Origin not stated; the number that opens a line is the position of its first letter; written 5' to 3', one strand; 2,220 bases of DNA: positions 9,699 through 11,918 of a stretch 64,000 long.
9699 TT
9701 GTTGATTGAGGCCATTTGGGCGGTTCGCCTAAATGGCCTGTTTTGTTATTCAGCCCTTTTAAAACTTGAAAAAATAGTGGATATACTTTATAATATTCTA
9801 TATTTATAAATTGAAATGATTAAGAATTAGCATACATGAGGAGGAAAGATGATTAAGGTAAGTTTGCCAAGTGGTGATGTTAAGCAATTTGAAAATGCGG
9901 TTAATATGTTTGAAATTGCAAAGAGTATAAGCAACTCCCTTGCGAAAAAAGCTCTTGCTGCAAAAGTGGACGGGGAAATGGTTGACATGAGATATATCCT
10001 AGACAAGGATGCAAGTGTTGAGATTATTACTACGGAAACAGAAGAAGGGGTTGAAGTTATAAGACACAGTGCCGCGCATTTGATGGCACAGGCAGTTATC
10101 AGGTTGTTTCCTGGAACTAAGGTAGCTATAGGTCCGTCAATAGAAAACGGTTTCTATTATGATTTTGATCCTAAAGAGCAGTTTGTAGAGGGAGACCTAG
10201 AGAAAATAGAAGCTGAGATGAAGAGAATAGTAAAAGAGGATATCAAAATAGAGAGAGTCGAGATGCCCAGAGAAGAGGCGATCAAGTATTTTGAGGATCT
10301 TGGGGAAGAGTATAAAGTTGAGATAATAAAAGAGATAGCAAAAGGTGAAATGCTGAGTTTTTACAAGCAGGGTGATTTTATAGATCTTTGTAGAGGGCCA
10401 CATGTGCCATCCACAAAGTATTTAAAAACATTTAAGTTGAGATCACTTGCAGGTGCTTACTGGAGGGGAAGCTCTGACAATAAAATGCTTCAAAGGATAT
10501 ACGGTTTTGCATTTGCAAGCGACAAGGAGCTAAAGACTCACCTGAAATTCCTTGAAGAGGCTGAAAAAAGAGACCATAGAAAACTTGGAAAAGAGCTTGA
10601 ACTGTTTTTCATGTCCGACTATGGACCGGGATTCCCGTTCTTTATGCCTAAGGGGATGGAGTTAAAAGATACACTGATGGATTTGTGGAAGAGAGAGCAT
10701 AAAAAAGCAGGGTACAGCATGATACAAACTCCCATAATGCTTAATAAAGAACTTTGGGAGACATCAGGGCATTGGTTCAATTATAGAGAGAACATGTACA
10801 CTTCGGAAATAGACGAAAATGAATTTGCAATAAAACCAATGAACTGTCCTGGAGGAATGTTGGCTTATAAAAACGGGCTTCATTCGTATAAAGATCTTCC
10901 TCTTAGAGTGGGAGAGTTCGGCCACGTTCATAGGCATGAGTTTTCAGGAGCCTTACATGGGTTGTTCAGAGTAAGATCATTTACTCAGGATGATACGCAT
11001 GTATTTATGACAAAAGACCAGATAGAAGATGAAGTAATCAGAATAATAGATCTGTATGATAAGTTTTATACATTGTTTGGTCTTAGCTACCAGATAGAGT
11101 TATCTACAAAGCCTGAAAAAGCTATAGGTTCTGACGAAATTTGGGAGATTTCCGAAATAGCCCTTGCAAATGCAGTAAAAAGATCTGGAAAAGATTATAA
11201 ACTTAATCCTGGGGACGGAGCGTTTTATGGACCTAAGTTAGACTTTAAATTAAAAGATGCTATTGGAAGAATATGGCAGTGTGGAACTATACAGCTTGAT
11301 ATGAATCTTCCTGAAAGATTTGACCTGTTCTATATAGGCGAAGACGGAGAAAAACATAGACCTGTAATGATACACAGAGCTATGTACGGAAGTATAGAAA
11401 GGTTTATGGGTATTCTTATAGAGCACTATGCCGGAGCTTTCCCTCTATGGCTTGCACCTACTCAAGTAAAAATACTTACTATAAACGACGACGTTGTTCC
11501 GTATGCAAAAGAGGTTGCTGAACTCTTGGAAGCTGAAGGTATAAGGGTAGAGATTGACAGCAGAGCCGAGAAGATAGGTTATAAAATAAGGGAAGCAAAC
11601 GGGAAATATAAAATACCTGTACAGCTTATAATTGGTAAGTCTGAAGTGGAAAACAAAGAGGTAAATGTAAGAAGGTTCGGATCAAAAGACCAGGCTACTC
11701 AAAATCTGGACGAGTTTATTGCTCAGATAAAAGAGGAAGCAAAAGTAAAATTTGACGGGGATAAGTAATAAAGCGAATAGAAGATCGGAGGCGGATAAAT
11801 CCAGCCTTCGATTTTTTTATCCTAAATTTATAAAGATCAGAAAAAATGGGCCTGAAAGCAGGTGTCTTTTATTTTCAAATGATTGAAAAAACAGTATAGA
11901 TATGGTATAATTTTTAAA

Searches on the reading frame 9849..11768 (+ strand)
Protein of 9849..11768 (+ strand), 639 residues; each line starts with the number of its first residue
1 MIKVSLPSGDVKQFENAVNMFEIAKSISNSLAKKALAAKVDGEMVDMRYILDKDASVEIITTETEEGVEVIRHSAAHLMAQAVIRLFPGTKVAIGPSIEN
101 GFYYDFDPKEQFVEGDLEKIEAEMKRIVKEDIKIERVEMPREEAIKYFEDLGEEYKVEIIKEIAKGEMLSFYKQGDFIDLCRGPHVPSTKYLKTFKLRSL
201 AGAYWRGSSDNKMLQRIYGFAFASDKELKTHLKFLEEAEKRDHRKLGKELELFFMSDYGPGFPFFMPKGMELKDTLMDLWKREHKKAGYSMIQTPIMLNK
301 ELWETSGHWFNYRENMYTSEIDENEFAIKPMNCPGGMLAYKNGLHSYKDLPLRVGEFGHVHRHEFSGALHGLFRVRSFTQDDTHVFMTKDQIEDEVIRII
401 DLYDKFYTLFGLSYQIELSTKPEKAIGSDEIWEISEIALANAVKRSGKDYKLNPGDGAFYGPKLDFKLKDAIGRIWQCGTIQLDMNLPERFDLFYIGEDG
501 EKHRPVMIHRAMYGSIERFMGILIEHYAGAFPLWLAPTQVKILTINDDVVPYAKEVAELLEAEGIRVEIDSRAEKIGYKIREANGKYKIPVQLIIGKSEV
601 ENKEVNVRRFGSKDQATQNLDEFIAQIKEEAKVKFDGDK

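Call 8: search_protein_families(library=pfam, proteins=[window:9849-11768:+])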
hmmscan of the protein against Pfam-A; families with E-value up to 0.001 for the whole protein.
window:9849-11768:+ (639 aa): 4 families
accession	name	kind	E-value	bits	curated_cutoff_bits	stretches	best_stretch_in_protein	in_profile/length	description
PF00587.30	tRNA-synt_2b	-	2.2e-47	161.8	29.3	1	317-527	1-179/179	tRNA synthetase class II core domain (G, H, P, S and T)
PF03129.25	HGTP_anticodon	-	4.8e-20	71.9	21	1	539-629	1-93/94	Anticodon binding domain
PF07973.19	tRNA_SAD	-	8.2e-17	61.4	24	1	170-218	2-44/44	Threonyl and Alanyl tRNA synthetase second additional domain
PF02824.27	TGS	-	5e-13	49.3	22.2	1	2-61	1-60/60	TGS domain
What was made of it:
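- Checked: thrS at 9849-11768 is confirmed by Pfam domains TGS, tRNA_SAD, tRNA-synt_2b and HGTP_anticodon (call 8).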

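Call 9: find_related_loci(query=window:9849-11765:+, collection=genome_contigs, flank=3000)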
Query window:9849-11765:+ (639 aa) in genome_contigs; peptide patterns used: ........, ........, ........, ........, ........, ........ (x = any residue, [..] = any of these).
600 stretches matched a pattern (row limit reached: there are more); 560 encode a relative of the query (tblastn E <= 1e-3); the best 80 are kept; 80 distinct loci.
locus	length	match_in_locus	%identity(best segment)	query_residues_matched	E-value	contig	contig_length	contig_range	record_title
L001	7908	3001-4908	77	2-636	0e+0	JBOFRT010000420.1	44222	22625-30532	MAG: Cetobacterium sp. isolate WFFMC_MAG_675 k139_52439_flag=0_multi=34.5197_len=44222, whole genome shotgun sequence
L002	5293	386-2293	77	2-636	0e+0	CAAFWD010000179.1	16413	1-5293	MAG TPA_asm: uncultured Cetobacterium sp., isolate HGM14301, WGS project CAAFWD010000000 data, contig: SRS475578_13_k119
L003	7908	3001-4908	77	1-635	0e+0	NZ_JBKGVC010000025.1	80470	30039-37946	MAG: Fusobacterium sp. isolate SHSU.bins.12 k141_22043094, whole genome shotgun sequence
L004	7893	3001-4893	76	2-631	0e+0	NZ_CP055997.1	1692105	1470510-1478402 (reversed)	Fusobacterium sp. SB021 chromosome 1, complete sequence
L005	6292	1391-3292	75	2-634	0e+0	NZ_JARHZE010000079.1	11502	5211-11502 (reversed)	MAG: Fusobacterium sp. isolate cluster1_bin.39 k127_176928, whole genome shotgun sequence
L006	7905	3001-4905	73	2-635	0e+0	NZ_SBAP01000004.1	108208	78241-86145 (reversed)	Fusobacterium necrophorum strain KG35 NODE_4_length_108208_cov_53.516576, whole genome shotgun sequence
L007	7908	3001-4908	72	2-636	0e+0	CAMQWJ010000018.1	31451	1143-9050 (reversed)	MAG TPA_asm: uncultured Fusobacteriaceae bacterium isolate ERR2856175_bin.1_metaWRAP_v1.3_MAG genome assembly, contig: E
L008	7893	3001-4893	72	8-636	0e+0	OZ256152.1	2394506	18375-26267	Fusobacterium sp. oral taxon C10 isolate NCTC15132 genome assembly, chromosome: Vestland19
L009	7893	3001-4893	72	8-636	0e+0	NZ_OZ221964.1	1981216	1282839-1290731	Fusobacterium watanabei isolate CCUG74246T chromosome CCUG74246, complete sequence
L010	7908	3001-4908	70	2-636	0e+0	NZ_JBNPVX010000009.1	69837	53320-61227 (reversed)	Fusobacterium sp. PH5-44 Ga0505218_009, whole genome shotgun sequence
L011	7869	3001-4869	69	14-632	0e+0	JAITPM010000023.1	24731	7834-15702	MAG: Fusobacteriaceae bacterium isolate Pq454_bin26 k119_2685780, whole genome shotgun sequence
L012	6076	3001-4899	64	1-635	0e+0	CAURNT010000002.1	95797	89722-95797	MAG TPA_asm: uncultured Streptobacillus sp. isolate ERR9968906_bin.16_MetaWRAP_v1.3_MAG genome assembly, contig: ERZ2161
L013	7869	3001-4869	64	1-623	0e+0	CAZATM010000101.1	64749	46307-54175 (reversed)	MAG TPA_asm: uncultured Neisseria sp. isolate SRP135725_co2_481 genome assembly, contig: k141_5236368, whole genome shot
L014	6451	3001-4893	60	1-630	0e+0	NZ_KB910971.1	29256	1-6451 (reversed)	Bacillus sp. 123MFChir2 H280DRAFT_scaffold00048.48, whole genome shotgun sequence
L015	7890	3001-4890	60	2-632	0e+0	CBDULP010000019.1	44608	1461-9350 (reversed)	MAG TPA_asm: uncultured Peptoclostridium sp. isolate SRR22808118_binner123_Refined_43 genome assembly, contig: ERZ250434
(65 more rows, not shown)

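Call 12: find_encoding_contigs(protein=window:9849-11768:+, flank=3000, max_places=10)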
Protein window:9849-11768:+ (639 aa): no gene with exactly this product is on record in the collection.

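Call 13: find_homologous_proteins(query=window:9849-11765:+, max_evalue=1e-100)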
Query window:9849-11765:+ (639 aa): 8000 proteins with E <= 1e-100 among 8000 candidates; the best 120 are listed.
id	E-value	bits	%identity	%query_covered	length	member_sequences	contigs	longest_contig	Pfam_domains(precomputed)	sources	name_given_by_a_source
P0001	0.0e+0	1454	100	100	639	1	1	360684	PF03129.26,PF02824.28,PF00587.31,PF07973.20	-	-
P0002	0.0e+0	1452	100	100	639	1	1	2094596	PF03129.26,PF02824.28,PF00587.31,PF07973.20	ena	-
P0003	0.0e+0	1218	82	99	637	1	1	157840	PF03129.26,PF02824.28,PF00587.31,PF07973.20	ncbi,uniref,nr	ncbi:threonyl-tRNA synthetase [Hypnocyclicus thermotrophus]|uniref:Threonine--tRNA ligase n=1 Tax=Hy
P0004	0.0e+0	1218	81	100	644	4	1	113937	PF03129.26,PF02824.28,PF00587.31,PF07973.20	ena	-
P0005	0.0e+0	1216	82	99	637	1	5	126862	PF03129.26,PF02824.28,PF00587.31,PF07973.20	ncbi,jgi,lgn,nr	ncbi:MAG: threonyl-tRNA synthetase [Fusobacteriaceae bacterium]|jgi:threonyl-tRNA synthetase|nr:thre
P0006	0.0e+0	1216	82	99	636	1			PF03129.26,PF02824.28,PF00587.31,PF07973.20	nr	nr:threonine--tRNA ligase [Hypnocyclicus thermotrophus]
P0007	0.0e+0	1215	82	99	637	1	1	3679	PF03129.26,PF02824.28,PF00587.31,PF07973.20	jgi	jgi:threonyl-tRNA synthetase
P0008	0.0e+0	1215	82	99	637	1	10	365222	PF03129.26,PF02824.28,PF00587.31,PF07973.20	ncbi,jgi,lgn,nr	ncbi:MAG: threonyl-tRNA synthetase [Fusobacteriales bacterium]|jgi:threonyl-tRNA synthetase|nr:threo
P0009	0.0e+0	1213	81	99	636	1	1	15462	PF03129.26,PF02824.28,PF00587.31,PF07973.20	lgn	-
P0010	0.0e+0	1195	80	99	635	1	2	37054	PF03129.26,PF02824.28,PF00587.31,PF07973.20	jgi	-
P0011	0.0e+0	1194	79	99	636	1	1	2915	PF03129.26,PF02824.28,PF00587.31,PF07973.20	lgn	-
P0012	0.0e+0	1190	79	100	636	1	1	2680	PF03129.26,PF02824.28,PF00587.31,PF07973.20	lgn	-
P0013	0.0e+0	1188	79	99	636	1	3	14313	PF03129.26,PF02824.28,PF00587.31,PF07973.20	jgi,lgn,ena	-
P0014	0.0e+0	1188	79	100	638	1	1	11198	PF03129.26,PF02824.28,PF00587.31,PF07973.20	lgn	-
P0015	0.0e+0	1187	79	100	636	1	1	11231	PF03129.26,PF02824.28,PF00587.31,PF07973.20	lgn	-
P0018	0.0e+0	1181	79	99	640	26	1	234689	PF03129.26,PF02824.28,PF00587.31,PF07973.20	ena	-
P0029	0.0e+0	1173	78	99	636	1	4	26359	PF03129.26,PF02824.28,PF00587.31,PF07973.20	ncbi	-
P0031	0.0e+0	1173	79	99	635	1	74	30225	PF03129.26,PF02824.28,PF00587.31,PF07973.20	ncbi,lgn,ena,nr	ncbi:MAG: threonine--tRNA ligase [Fusobacteriaceae bacterium]|nr:threonine--tRNA ligase [Fusobacteri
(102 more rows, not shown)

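Call 14: find_encoding_contigs(protein=P0002, flank=3000, max_places=3)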
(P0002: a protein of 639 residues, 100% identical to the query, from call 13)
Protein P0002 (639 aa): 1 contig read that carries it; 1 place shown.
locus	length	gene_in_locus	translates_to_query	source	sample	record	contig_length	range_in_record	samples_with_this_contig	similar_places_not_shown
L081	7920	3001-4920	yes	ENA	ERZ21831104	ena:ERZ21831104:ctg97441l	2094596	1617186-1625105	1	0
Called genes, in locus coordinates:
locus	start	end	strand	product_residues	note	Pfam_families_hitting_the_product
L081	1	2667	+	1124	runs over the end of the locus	-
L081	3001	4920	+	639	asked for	PF02824:TGS, PF07973:tRNA_SAD, PF00587:tRNA-synt_2b, PF03129:HGTP_anticodon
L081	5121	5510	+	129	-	-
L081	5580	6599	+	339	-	PF01207:Dus, PF00977:His_biosynth (faint)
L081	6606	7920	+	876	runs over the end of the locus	PF01624:MutS_I, PF05188:MutS_II, PF05192:MutS_III, PF05190:MutS_IV, PF00488:MutS_V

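Call 15: find_encoding_contigs(protein=P0003, flank=3000, max_places=3)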
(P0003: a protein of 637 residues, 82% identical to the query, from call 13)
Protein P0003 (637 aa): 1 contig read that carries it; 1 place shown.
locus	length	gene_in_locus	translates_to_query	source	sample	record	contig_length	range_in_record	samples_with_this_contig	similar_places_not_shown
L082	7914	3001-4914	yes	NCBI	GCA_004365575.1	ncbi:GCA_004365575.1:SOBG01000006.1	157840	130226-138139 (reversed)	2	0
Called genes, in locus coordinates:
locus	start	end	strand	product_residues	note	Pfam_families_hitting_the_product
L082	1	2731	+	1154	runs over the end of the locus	-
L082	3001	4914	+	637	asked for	PF02824:TGS, PF07973:tRNA_SAD, PF00587:tRNA-synt_2b, PF03129:HGTP_anticodon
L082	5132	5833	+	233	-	PF01027:Bax1-I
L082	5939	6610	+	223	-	PF13353:Fer4_12, PF04055:Radical_SAM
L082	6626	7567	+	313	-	PF01180:DHO_dh (faint), PF01207:Dus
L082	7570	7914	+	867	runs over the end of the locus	PF01624:MutS_I, PF05188:MutS_II, PF05192:MutS_III, PF05190:MutS_IV, PF00488:MutS_V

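Call 16: find_encoding_contigs(protein=P0004, flank=3000, max_places=3)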
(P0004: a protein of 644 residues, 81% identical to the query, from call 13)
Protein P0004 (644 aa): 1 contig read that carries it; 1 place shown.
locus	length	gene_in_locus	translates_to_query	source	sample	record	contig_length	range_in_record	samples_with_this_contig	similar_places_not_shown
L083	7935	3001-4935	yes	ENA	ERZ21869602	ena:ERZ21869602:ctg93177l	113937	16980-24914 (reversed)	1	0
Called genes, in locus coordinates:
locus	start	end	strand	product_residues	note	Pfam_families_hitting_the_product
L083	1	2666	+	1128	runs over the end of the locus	-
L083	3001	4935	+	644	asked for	PF02824:TGS, PF07973:tRNA_SAD, PF00587:tRNA-synt_2b, PF03129:HGTP_anticodon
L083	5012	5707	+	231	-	PF01027:Bax1-I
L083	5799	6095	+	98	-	-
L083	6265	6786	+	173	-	PF00583:Acetyltransf_1 (weak)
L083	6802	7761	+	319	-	PF01207:Dus, PF01180:DHO_dh (faint)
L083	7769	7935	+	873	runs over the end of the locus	PF01624:MutS_I, PF05188:MutS_II, PF05192:MutS_III, PF05190:MutS_IV, PF00488:MutS_V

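Call 18: find_encoding_contigs(protein=P0005, flank=3000, max_places=3)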
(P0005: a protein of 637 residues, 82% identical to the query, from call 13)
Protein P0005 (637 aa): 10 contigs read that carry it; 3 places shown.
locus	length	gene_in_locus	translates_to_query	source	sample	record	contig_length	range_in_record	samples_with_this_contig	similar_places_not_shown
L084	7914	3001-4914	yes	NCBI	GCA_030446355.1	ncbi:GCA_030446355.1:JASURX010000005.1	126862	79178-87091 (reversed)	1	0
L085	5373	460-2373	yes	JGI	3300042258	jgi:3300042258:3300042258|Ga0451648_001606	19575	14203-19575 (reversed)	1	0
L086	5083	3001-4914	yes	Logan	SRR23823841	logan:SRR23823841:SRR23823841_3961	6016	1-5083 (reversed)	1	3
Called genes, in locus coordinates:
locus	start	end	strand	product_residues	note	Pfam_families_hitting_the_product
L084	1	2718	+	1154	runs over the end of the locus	-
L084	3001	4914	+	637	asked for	PF02824:TGS, PF07973:tRNA_SAD, PF00587:tRNA-synt_2b, PF03129:HGTP_anticodon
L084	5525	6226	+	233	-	PF01027:Bax1-I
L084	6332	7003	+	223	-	PF13353:Fer4_12, PF04055:Radical_SAM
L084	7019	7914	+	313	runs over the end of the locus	PF01207:Dus, PF01180:DHO_dh (faint)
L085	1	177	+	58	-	?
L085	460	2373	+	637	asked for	PF02824:TGS, PF07973:tRNA_SAD, PF00587:tRNA-synt_2b, PF03129:HGTP_anticodon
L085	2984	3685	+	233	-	PF01027:Bax1-I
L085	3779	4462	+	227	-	PF13353:Fer4_12, PF04055:Radical_SAM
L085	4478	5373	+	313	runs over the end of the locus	PF01207:Dus, PF01180:DHO_dh (faint)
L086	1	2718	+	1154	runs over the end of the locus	-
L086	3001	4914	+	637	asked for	PF02824:TGS, PF07973:tRNA_SAD, PF00587:tRNA-synt_2b, PF03129:HGTP_anticodon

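Call 19: find_encoding_contigs(protein=P0008, flank=3000, max_places=3)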
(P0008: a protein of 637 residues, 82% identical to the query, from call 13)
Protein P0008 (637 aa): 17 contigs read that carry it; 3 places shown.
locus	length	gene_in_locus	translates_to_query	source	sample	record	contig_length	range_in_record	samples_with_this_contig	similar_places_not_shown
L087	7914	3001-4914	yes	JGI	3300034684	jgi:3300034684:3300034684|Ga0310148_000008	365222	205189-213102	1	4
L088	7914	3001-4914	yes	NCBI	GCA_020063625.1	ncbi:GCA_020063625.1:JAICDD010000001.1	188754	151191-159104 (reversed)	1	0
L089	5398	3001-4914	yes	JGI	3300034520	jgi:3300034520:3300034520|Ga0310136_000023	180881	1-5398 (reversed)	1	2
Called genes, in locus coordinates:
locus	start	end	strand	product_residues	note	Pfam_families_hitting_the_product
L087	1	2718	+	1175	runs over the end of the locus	-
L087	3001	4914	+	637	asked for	PF02824:TGS, PF07973:tRNA_SAD, PF00587:tRNA-synt_2b, PF03129:HGTP_anticodon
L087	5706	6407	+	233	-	PF01027:Bax1-I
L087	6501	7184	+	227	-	PF13353:Fer4_12, PF04055:Radical_SAM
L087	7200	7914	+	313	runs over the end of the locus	PF01207:Dus, PF01180:DHO_dh (faint)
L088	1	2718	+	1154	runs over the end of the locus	-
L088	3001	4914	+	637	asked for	PF02824:TGS, PF07973:tRNA_SAD, PF00587:tRNA-synt_2b, PF03129:HGTP_anticodon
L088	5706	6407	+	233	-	PF01027:Bax1-I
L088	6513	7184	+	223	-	PF13353:Fer4_12, PF04055:Radical_SAM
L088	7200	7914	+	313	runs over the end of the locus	PF01207:Dus, PF01180:DHO_dh (faint)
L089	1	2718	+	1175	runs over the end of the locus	-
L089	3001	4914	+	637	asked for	PF02824:TGS, PF07973:tRNA_SAD, PF00587:tRNA-synt_2b, PF03129:HGTP_anticodon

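Call 20: find_encoding_contigs(protein=P0010, flank=3000, max_places=3)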
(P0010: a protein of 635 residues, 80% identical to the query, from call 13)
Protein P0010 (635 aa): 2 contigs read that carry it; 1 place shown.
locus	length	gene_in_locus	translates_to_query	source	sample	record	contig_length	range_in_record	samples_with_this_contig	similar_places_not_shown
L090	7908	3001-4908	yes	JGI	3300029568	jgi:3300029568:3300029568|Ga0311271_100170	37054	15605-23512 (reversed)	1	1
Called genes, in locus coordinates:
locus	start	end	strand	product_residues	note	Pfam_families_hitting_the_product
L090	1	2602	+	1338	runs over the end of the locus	-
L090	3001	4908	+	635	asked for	PF02824:TGS, PF07973:tRNA_SAD, PF00587:tRNA-synt_2b, PF03129:HGTP_anticodon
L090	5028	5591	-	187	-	PF00578:AhpC-TSA, PF08534:Redoxin, PF02630:SCO1-SenC (faint), PF10417:1-cysPrx_C (weak)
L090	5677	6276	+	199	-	PF13302:Acetyltransf_3, PF00583:Acetyltransf_1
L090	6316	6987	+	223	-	-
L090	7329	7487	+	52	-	-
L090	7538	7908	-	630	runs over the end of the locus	PF00563:EAL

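Call 24: find_encoding_contigs(protein=P0009, flank=1500, max_places=2)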
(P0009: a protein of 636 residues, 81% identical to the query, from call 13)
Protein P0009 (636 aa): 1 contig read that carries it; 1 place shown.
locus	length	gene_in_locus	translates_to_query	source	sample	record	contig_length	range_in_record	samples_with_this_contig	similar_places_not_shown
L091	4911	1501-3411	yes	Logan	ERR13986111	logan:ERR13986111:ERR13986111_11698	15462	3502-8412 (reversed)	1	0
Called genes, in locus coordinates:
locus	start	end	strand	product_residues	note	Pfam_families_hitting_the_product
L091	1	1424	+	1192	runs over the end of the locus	-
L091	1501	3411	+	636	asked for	PF02824:TGS, PF07973:tRNA_SAD, PF00587:tRNA-synt_2b, PF03129:HGTP_anticodon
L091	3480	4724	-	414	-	PF00375:SDF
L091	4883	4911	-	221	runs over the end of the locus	PF08348:PAS_6, PF13309:HTH_22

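Call 25: find_encoding_contigs(protein=P0013, flank=1500, max_places=2)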
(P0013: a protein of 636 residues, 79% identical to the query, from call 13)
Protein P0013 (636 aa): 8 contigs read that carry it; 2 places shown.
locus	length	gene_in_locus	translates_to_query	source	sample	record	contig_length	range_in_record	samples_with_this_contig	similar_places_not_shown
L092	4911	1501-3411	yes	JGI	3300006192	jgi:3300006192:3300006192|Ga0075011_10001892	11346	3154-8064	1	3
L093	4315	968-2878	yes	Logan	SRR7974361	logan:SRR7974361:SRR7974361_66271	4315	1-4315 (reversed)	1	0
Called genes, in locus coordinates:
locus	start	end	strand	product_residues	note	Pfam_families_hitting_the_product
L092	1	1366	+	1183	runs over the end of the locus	-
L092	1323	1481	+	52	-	-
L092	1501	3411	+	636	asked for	PF02824:TGS, PF07973:tRNA_SAD, PF00587:tRNA-synt_2b, PF03129:HGTP_anticodon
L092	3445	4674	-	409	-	PF00009:GTP_EFTU (faint), PF02421:FeoB_N (weak), PF03193:RsgA_GTPase (faint), PF00071:Ras (weak), PF00350:Dynamin_N (faint), PF01926:MMR_HSR1, PF18128:HydF_dimer, PF18133:HydF_tetramer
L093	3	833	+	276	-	?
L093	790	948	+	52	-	-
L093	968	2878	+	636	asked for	PF02824:TGS, PF07973:tRNA_SAD, PF00587:tRNA-synt_2b, PF03129:HGTP_anticodon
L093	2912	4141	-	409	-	PF00009:GTP_EFTU (faint), PF02421:FeoB_N (weak), PF03193:RsgA_GTPase (faint), PF00071:Ras (weak), PF00350:Dynamin_N (faint), PF01926:MMR_HSR1, PF18128:HydF_dimer, PF18133:HydF_tetramer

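Call 26: find_encoding_contigs(protein=P0031, flank=1500, max_places=2)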
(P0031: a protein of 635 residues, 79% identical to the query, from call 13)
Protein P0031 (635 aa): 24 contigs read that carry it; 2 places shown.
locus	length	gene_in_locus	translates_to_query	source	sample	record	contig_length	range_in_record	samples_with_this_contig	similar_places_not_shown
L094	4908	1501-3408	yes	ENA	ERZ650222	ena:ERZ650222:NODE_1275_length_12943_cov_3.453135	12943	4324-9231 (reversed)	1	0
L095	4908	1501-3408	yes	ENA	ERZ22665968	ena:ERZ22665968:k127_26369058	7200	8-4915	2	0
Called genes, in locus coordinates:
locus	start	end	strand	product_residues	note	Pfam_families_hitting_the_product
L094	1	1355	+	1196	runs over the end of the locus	-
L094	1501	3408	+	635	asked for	PF02824:TGS, PF07973:tRNA_SAD, PF00587:tRNA-synt_2b, PF03129:HGTP_anticodon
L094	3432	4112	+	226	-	PF01027:Bax1-I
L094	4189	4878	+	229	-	PF01027:Bax1-I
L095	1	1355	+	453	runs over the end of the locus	?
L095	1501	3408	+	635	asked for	PF02824:TGS, PF07973:tRNA_SAD, PF00587:tRNA-synt_2b, PF03129:HGTP_anticodon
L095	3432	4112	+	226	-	PF01027:Bax1-I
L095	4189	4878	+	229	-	PF01027:Bax1-I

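Call 27: find_encoding_contigs(protein=P0029, flank=1500, max_places=2)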
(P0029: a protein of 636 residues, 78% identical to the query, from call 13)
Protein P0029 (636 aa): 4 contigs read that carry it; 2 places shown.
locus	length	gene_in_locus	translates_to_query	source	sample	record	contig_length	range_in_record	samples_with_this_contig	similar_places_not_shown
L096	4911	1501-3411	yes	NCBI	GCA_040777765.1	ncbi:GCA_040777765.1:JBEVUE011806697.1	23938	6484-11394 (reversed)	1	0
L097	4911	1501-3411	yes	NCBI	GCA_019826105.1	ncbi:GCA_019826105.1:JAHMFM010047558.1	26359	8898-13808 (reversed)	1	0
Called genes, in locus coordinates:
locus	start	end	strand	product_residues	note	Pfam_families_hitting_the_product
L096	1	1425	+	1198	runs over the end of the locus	-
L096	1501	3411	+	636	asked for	PF02824:TGS, PF07973:tRNA_SAD, PF00587:tRNA-synt_2b, PF03129:HGTP_anticodon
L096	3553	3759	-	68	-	PF09855:Zn_ribbon_13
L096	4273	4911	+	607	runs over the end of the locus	PF13230:GATase_4 (weak), PF13522:GATase_6, PF13537:GATase_7, PF01380:SIS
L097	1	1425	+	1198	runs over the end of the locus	-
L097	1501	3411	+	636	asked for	PF02824:TGS, PF07973:tRNA_SAD, PF00587:tRNA-synt_2b, PF03129:HGTP_anticodon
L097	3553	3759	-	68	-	PF09855:Zn_ribbon_13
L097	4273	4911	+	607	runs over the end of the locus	PF13230:GATase_4 (weak), PF13522:GATase_6, PF13537:GATase_7, PF01380:SIS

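Call 54: find_homologous_proteins(query=P0010, max_evalue=1e-150)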
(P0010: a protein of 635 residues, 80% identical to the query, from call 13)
Query P0010 (635 aa): 8000 proteins with E <= 1e-150 among 8000 candidates; the best 120 are listed.
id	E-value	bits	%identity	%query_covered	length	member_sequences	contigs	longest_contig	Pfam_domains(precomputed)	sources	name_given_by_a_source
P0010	0.0e+0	1441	100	100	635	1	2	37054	PF03129.26,PF02824.28,PF00587.31,PF07973.20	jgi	-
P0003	0.0e+0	1219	81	100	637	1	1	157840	PF03129.26,PF02824.28,PF00587.31,PF07973.20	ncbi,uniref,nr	ncbi:threonyl-tRNA synthetase [Hypnocyclicus thermotrophus]|uniref:Threonine--tRNA ligase n=1 Tax=Hy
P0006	0.0e+0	1217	81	100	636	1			PF03129.26,PF02824.28,PF00587.31,PF07973.20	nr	nr:threonine--tRNA ligase [Hypnocyclicus thermotrophus]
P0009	0.0e+0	1213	80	100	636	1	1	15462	PF03129.26,PF02824.28,PF00587.31,PF07973.20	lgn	-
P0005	0.0e+0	1213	81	100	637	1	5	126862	PF03129.26,PF02824.28,PF00587.31,PF07973.20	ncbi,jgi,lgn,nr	ncbi:MAG: threonyl-tRNA synthetase [Fusobacteriaceae bacterium]|jgi:threonyl-tRNA synthetase|nr:thre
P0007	0.0e+0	1212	80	100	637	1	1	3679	PF03129.26,PF02824.28,PF00587.31,PF07973.20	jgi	jgi:threonyl-tRNA synthetase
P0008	0.0e+0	1212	80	100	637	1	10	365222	PF03129.26,PF02824.28,PF00587.31,PF07973.20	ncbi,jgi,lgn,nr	ncbi:MAG: threonyl-tRNA synthetase [Fusobacteriales bacterium]|jgi:threonyl-tRNA synthetase|nr:threo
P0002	0.0e+0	1199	80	100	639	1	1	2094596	PF03129.26,PF02824.28,PF00587.31,PF07973.20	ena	-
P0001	0.0e+0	1195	80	100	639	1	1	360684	PF03129.26,PF02824.28,PF00587.31,PF07973.20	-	-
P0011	0.0e+0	1187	79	100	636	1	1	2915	PF03129.26,PF02824.28,PF00587.31,PF07973.20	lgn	-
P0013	0.0e+0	1170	78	100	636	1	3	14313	PF03129.26,PF02824.28,PF00587.31,PF07973.20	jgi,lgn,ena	-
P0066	0.0e+0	1170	77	100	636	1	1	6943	PF03129.26,PF02824.28,PF00587.31,PF07973.20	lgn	-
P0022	0.0e+0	1169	77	100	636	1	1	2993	PF03129.26,PF02824.28,PF00587.31,PF07973.20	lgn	-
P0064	0.0e+0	1169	77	100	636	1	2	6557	PF03129.26,PF02824.28,PF00587.31,PF07973.20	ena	-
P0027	0.0e+0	1168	78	100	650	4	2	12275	PF03129.26,PF02824.28,PF00587.31,PF07973.20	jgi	jgi:threonyl-tRNA synthetase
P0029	0.0e+0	1163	77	100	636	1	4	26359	PF03129.26,PF02824.28,PF00587.31,PF07973.20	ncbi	-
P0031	0.0e+0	1153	76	100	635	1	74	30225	PF03129.26,PF02824.28,PF00587.31,PF07973.20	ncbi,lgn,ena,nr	ncbi:MAG: threonine--tRNA ligase [Fusobacteriaceae bacterium]|nr:threonine--tRNA ligase [Fusobacteri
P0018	0.0e+0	1121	74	100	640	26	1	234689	PF03129.26,PF02824.28,PF00587.31,PF07973.20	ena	-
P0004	0.0e+0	1112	73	100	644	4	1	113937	PF03129.26,PF02824.28,PF00587.31,PF07973.20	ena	-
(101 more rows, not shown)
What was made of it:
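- Tried and rejected: That lineage is a singleton (call 54).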
